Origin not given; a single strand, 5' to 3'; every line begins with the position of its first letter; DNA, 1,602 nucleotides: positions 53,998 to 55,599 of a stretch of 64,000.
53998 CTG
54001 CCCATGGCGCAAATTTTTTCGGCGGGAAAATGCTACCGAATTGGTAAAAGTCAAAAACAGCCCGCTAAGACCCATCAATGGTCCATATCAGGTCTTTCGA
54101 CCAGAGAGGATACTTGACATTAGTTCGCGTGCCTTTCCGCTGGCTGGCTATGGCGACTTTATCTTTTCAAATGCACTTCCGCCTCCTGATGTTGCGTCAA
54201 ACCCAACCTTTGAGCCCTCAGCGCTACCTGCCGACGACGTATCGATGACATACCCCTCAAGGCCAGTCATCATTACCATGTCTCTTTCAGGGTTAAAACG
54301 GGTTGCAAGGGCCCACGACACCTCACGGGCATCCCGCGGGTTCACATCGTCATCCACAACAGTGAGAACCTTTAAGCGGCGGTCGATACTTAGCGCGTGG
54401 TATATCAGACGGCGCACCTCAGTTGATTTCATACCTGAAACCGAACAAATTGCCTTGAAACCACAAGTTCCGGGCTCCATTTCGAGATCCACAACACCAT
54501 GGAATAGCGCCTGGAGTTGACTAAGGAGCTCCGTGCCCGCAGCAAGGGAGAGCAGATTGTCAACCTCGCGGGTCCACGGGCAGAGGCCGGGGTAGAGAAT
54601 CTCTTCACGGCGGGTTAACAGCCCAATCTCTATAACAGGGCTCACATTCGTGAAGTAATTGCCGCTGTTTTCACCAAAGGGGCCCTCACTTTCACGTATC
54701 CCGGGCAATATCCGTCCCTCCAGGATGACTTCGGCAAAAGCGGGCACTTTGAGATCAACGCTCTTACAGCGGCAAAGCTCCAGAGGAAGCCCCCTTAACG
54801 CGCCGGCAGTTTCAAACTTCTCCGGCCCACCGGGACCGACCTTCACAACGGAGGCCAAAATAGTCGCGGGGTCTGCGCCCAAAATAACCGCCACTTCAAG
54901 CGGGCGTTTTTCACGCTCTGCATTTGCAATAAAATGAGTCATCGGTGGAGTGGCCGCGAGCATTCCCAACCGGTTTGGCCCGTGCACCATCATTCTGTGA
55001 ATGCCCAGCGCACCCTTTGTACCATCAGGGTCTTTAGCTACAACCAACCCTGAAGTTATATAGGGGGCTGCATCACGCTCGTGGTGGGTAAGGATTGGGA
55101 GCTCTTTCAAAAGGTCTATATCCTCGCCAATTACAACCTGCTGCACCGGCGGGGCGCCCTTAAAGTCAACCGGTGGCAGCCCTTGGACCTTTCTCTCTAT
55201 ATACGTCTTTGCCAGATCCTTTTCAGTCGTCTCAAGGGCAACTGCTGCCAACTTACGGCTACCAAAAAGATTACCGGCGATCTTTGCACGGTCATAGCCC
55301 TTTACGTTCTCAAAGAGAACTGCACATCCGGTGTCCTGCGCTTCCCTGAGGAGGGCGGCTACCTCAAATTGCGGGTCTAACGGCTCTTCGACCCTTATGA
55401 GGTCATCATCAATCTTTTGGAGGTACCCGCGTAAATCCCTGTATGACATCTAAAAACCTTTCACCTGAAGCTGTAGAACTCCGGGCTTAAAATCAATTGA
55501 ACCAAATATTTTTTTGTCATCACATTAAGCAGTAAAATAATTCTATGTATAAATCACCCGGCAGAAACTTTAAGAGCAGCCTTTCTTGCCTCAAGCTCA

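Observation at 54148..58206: Second, LysR-controlled UbiD module: SatP-like channel, HD phosphohydrolase and a fourth UbiD paralog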

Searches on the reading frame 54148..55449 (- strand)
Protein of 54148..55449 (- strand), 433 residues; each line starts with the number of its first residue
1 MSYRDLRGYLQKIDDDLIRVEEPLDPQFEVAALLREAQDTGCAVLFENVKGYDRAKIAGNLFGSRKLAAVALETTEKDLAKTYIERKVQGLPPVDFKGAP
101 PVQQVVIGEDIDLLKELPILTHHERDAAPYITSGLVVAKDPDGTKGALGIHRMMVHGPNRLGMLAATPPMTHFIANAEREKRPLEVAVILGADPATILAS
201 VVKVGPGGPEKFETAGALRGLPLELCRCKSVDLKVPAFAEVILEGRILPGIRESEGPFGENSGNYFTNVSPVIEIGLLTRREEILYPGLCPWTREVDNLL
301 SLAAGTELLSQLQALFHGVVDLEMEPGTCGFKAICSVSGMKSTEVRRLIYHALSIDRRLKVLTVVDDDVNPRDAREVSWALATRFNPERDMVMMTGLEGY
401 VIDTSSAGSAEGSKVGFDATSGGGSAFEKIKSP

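Call 3: search_protein_families(library=pfam, proteins=[window:54148-55449:-], max_evalue=0.01)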
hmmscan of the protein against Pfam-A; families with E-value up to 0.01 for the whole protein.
window:54148-55449:- (433 aa): 3 families
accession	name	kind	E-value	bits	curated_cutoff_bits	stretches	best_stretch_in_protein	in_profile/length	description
PF01977.22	UbiD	-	9.1e-56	188.7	23.3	1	99-290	7-202/206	3-octaprenyl-4-hydroxybenzoate carboxy-lyase Rift-related domain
PF20696.2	UbiD_C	-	3.7e-23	82.4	24.2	1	301-419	5-127/127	3-octaprenyl-4-hydroxybenzoate carboxy-lyase C-terminal domain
PF20695.2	UbiD_N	-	4.1e-18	65.7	24.3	1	14-86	7-77/78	3-octaprenyl-4-hydroxybenzoate carboxy-lyase N-terminal domain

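Call 4: search_protein_families(library=ncbifam, proteins=[window:54148-55449:-], max_evalue=0.01)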
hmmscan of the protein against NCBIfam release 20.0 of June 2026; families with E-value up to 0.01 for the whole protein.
window:54148-55449:- (433 aa): 7 families
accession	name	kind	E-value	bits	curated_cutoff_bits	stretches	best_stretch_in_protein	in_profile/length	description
TIGR00148.1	TIGR00148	subfamily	1.8e-89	300.4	244.85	1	6-421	1-437/438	UbiD family decarboxylase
NF041204.1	VdcC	exception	2e-73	247.4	650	1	3-421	1-437/467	non-oxidative hydroxyarylic acid decarboxylases subunit C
NF008175.0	PRK10922.1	equivalog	3.4e-61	207.3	788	2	86-421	115-457/497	4-hydroxy-3-polyprenylbenzoate decarboxylase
TIGR03701.1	mena_SCO4490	equivalog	1.5e-57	195.3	495.9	2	88-414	104-433/433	menaquinone biosynthesis decarboxylase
NF041219.1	BagN_FevL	exception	1.2e-36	126.3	1000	1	2-388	16-435/502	bagremycin/ferroverdin biosynthesis UbiD family decarboxylase BagN/FevL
TIGR02724.1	phenyl_P_beta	equivalog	1.7e-25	89.3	468.95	1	16-394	15-411/472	phenylphosphate carboxylase subunit beta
TIGR02723.1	phenyl_P_alpha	equivalog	9.3e-23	80.6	564.6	1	15-398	21-417/485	phenylphosphate carboxylase subunit alpha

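Call 9: find_encoding_contigs(protein=window:54148-55449:-, flank=10000, max_places=6)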
Protein window:54148-55449:- (433 aa): no gene with exactly this product is on record in the collection.

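Call 10: find_homologous_proteins(query=window:54148-55449:-, max_evalue=1e-20)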
Query window:54148-55449:- (433 aa): 1984 proteins with E <= 1e-20 among 8000 candidates; the best 120 are listed.
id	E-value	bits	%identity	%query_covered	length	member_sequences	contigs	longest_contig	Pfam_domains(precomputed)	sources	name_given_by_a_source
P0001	1.1e-286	968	100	100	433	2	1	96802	PF20696.3,PF01977.23,PF20695.3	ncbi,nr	ncbi:MAG: UbiD family decarboxylase [Deltaproteobacteria bacterium]|nr:MAG: UbiD family decarboxylas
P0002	8.2e-168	577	61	100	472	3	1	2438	PF20696.3,PF01977.23,PF20695.3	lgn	-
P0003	2.4e-167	575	61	100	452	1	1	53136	PF20696.3,PF01977.23,PF20695.3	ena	-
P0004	4.2e-166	571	61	100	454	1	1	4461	PF20696.3,PF01977.23,PF20695.3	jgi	jgi:2,5-furandicarboxylate decarboxylase 1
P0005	7.9e-165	567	61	99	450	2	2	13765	PF20696.3,PF01977.23,PF20695.3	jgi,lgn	jgi:2,5-furandicarboxylate decarboxylase 1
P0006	2.0e-164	565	60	99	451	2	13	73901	PF20696.3,PF01977.23,PF20695.3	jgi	jgi:2,5-furandicarboxylate decarboxylase 1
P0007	6.6e-164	564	59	100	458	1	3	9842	PF20696.3,PF01977.23,PF20695.3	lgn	-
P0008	1.4e-163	563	61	99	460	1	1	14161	PF20696.3,PF01977.23,PF20695.3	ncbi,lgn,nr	ncbi:MAG: UbiD family decarboxylase [Deltaproteobacteria bacterium]|nr:UbiD family decarboxylase [De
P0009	6.4e-163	561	60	100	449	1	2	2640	PF20696.3,PF01977.23,PF20695.3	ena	-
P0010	1.2e-162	560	60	99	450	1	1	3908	PF20696.3,PF01977.23,PF20695.3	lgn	-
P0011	2.9e-162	558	60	99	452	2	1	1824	PF20696.3,PF01977.23,PF20695.3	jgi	-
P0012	6.2e-162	557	59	100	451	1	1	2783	PF20696.3,PF01977.23,PF20695.3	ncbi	-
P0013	7.5e-162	557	60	100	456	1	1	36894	PF20696.3,PF01977.23,PF20695.3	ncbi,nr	ncbi:MAG: UbiD family decarboxylase [Deferrisomatales bacterium]|nr:UbiD family decarboxylase [Defer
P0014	1.5e-161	556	59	99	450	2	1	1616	PF20696.3,PF01977.23,PF20695.3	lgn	-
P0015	1.6e-161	556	58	100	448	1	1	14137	PF20696.3,PF01977.23,PF20695.3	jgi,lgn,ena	-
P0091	7.4e-153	527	57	100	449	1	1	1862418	PF20696.3,PF01977.23,PF20695.3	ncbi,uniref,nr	ncbi:UbiD family decarboxylase [Aromatoleum buckelii]|uniref:UbiD family decarboxylase n=1 Tax=Aroma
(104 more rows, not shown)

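Call 11: find_encoding_contigs(protein=P0091, flank=8000, max_places=3)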
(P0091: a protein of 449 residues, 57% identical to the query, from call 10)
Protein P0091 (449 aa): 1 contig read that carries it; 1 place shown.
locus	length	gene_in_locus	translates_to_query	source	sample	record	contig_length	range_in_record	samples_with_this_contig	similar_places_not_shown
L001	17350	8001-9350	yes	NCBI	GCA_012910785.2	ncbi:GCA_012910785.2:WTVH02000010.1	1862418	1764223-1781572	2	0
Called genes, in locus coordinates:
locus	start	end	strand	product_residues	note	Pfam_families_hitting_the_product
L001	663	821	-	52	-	-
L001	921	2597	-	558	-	PF06505:XylR_N, PF02830:V4R, PF00158:Sigma54_activat, PF14532:Sigma54_activ_2, PF07724:AAA_2 (weak), PF07728:AAA_5 (weak), PF25601:AAA_lid_14, PF02954:HTH_8, +1 more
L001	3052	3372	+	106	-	-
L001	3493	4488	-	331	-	PF00941:FAD_binding_5, PF03450:CO_deh_flav_C (weak)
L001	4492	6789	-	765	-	PF01315:Ald_Xan_dh_C, PF02738:MoCoBD_1, PF20256:MoCoBD_2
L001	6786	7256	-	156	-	PF00111:Fer2, PF13085:Fer2_3 (weak), PF01799:Fer2_2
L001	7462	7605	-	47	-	-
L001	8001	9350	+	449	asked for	PF20695:UbiD_N, PF01977:UbiD, PF20696:UbiD_C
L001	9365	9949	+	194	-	PF02441:Flavoprotein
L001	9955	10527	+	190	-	PF01982:CTP-dep_RFKase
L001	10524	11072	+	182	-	PF00293:NUDIX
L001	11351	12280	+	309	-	PF13557:Phenol_MetA_deg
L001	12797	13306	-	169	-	PF13340:DUF4096, PF01609:DDE_Tnp_1, PF13612:DDE_Tnp_1_3 (weak)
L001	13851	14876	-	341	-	PF02775:TPP_enzyme_C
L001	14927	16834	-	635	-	PF01558:POR, PF01855:POR_N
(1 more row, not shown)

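Call 12: find_encoding_contigs(protein=P0003, flank=8000, max_places=3)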
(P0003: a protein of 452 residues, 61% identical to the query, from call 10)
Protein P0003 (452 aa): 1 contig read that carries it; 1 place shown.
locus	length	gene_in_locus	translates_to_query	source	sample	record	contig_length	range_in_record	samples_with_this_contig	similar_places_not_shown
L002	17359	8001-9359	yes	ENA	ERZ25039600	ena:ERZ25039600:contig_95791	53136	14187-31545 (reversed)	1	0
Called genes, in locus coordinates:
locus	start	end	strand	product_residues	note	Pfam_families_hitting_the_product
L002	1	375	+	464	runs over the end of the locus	PF00072:Response_reg, PF00158:Sigma54_activat, PF14532:Sigma54_activ_2, PF00004:AAA (weak), PF07724:AAA_2 (weak), PF07728:AAA_5, PF25601:AAA_lid_14, PF02954:HTH_8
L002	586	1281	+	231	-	PF02737:3HCDH_N, PF03446:NAD_binding_2 (weak)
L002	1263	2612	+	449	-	PF00725:3HCDH (weak), PF00378:ECH_1, PF16113:ECH_2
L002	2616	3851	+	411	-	PF06050:HGD-D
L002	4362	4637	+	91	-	PF01869:BcrAD_BadFG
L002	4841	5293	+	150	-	PF13527:Acetyltransf_9 (faint), PF00583:Acetyltransf_1, PF13673:Acetyltransf_10 (weak), PF13508:Acetyltransf_7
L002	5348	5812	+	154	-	-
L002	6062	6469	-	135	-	PF13279:4HBT_2, PF03061:4HBT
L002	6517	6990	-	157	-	PF03061:4HBT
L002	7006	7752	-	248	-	-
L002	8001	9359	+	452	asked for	PF20695:UbiD_N, PF01977:UbiD, PF20696:UbiD_C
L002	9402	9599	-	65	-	-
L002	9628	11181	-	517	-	PF00890:FAD_binding_2, PF01266:DAO, PF03486:HI0933_like (weak), PF12831:FAD_oxidored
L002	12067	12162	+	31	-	-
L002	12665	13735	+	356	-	PF00441:Acyl-CoA_dh_1, PF08028:Acyl-CoA_dh_2 (faint), PF21263:Acyl-CoA-dh_C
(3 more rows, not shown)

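Call 13: find_encoding_contigs(protein=P0013, flank=8000, max_places=3)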
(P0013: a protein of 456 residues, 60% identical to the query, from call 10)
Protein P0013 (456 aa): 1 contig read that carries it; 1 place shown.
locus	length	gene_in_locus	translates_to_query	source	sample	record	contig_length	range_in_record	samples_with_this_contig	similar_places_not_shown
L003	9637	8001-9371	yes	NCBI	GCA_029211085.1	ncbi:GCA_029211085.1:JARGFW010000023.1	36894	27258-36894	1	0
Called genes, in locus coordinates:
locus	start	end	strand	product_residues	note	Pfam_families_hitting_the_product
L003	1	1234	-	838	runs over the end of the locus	PF07694:5TM-5TMR_LYT, PF08448:PAS_4, PF00989:PAS, PF08448:PAS_4, PF13426:PAS_9, PF08447:PAS_3, PF02518:HATPase_c, PF00072:Response_reg, +3 more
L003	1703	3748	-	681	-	PF04143:Sulf_transp, PF00581:Rhodanese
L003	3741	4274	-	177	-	PF04143:Sulf_transp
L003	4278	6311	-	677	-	PF00753:Lactamase_B, PF00581:Rhodanese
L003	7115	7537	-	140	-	-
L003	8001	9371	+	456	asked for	PF20695:UbiD_N, PF01977:UbiD, PF20696:UbiD_C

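Call 16: find_related_loci(query=A1, collection=genome_contigs, flank=10000)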
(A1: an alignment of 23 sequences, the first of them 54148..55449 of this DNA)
Query A1 (433 aa) in genome_contigs; peptide patterns used: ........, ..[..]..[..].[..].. (x = any residue, [..] = any of these).
147 stretches matched a pattern; 96 encode a relative of the query (tblastn E <= 1e-3); the best 80 are kept; 80 distinct loci.
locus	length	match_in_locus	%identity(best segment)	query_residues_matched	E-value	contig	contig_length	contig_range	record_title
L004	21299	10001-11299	59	1-433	9e-168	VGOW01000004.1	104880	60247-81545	MAG: Chloroflexi bacterium isolate M_DeepCast_65m_m1_226 M_DeepCast_65m_m1_226_Ga0194120_10000214, whole genome shotgun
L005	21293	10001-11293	59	1-433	2e-165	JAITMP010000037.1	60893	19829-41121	MAG: Zoogloeaceae bacterium isolate Pmx449_bin2 k119_2202764, whole genome shotgun sequence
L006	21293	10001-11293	60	1-433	2e-164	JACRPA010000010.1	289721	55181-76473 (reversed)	MAG: Rhodocyclales bacterium isolate NC_groundwater_1975_Pr3_S-0.2um_66_25 scaffold_436609, whole genome shotgun sequenc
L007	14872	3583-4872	59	1-433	5e-162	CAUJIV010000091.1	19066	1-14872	MAG: Pseudomonadota bacterium isolate KLAP190 genome assembly, contig: KLAP190_105889, whole genome shotgun sequence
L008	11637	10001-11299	60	1-433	7e-162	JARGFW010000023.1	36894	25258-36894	MAG: Deferrisomatales bacterium isolate C14-16 NODE_502_length_36894_cov_7.391677, whole genome shotgun sequence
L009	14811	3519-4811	58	1-433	8e-162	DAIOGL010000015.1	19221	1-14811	MAG TPA_asm: Sulfuritalea sp. isolate CTOTU24850 NODE_365_length_19221_cov_6.555567, whole genome shotgun sequence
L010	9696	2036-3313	58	1-430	7e-161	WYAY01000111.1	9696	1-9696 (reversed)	MAG: Sulfuritalea sp. isolate PRO1 k127_300528, whole genome shotgun sequence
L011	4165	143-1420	59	1-430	6e-165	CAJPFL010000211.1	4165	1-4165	Rhodocyclaceae bacterium isolate RHDC1 genome assembly, contig: CONTIG_211, whole genome shotgun sequence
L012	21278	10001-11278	59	1-430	6e-159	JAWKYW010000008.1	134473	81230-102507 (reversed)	MAG: Rhodocyclaceae bacterium isolate AC1.158 AC1.158.fa-8, whole genome shotgun sequence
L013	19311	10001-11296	58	1-433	1e-158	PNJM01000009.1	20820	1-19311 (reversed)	MAG: Rhodocyclaceae bacterium isolate WM.039 WM_1001155_20820, whole genome shotgun sequence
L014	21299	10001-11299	59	1-433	2e-158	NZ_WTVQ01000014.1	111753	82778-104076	Aromatoleum diolicum strain 22Lin NODE_14_length_111753_cov_12.364, whole genome shotgun sequence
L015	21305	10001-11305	57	1-433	2e-158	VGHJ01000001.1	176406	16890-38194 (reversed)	MAG: Betaproteobacteria bacterium isolate M_DeepCast_100m_m1_373 M_DeepCast_100m_m1_373_Ga0194119_10000078, whole genome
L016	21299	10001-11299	55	1-433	3e-158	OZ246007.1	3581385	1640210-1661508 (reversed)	MAG: Pseudomonadales bacterium isolate 94039bb7-1eda-460a-b440-fb7dcd950fed genome assembly, chromosome: 1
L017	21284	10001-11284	59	1-430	2e-157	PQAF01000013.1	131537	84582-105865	MAG: Rhodocyclales bacterium isolate FeB_8 contig_347, whole genome shotgun sequence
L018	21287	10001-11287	57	1-430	5e-157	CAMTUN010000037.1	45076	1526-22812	MAG: uncultured beta proteobacterium isolate G04_MAG_00030 genome assembly, contig: G04_MAG_00030_000000000014, whole ge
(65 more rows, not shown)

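Call 32: search_solved_structures(query=window:54148-55449:-, max_evalue=1e-10)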
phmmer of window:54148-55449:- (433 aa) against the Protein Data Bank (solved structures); distinct sequences matched with E-value up to 1e-10: 40.
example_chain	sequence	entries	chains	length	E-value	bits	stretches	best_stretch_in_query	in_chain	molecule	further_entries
6h6x_B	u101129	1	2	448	1.1e-80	274.7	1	15-431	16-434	3-polyprenyl-4-hydroxybenzoate decarboxylase and related decarboxylases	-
6h6v_A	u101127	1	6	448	1e-79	271.5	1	15-431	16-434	3-polyprenyl-4-hydroxybenzoate decarboxylase and related decarboxylases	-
2idb_A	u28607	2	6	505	2e-58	201.4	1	86-421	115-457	3-octaprenyl-4-hydroxybenzoate carboxy-lyase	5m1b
5m1c_A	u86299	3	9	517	2.2e-58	201.2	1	86-421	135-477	3-octaprenyl-4-hydroxybenzoate carboxy-lyase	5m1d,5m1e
7ae4_A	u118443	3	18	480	1.3e-45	159.2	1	3-421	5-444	Phenolic acid decarboxylase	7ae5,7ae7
5o3m_A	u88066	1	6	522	2.1e-36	128.9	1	3-407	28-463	Protocatechuate decarboxylase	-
7p9q_A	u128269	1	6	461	2e-35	125.6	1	3-421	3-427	AnInD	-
5ny5_A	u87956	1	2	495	5.4e-35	124.2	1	9-407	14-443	3,4-dihydroxybenzoate decarboxylase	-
5o3n_A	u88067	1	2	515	6.2e-35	124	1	9-407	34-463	3,4-dihydroxybenzoate decarboxylase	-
6da6_A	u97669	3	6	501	7.1e-34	120.5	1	4-415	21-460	UbiD-like decarboxylase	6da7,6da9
7nf0_A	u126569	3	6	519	4.3e-31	111.3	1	4-416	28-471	Ferulic acid decarboxylase 1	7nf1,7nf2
7pda_A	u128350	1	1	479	9.8e-31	110.2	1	3-391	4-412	UbiD family decarboxylase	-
8crd_A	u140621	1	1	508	1.4e-30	109.6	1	11-402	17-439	Ferulic acid decarboxylase 1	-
7ney_A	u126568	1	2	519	4.1e-30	108.1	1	12-416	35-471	Ferulic acid decarboxylase 1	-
4za4_A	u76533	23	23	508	5.2e-30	107.8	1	11-402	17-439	Fdc1 | Putative uncharacterized protein An03g06590 | A niger Fdc1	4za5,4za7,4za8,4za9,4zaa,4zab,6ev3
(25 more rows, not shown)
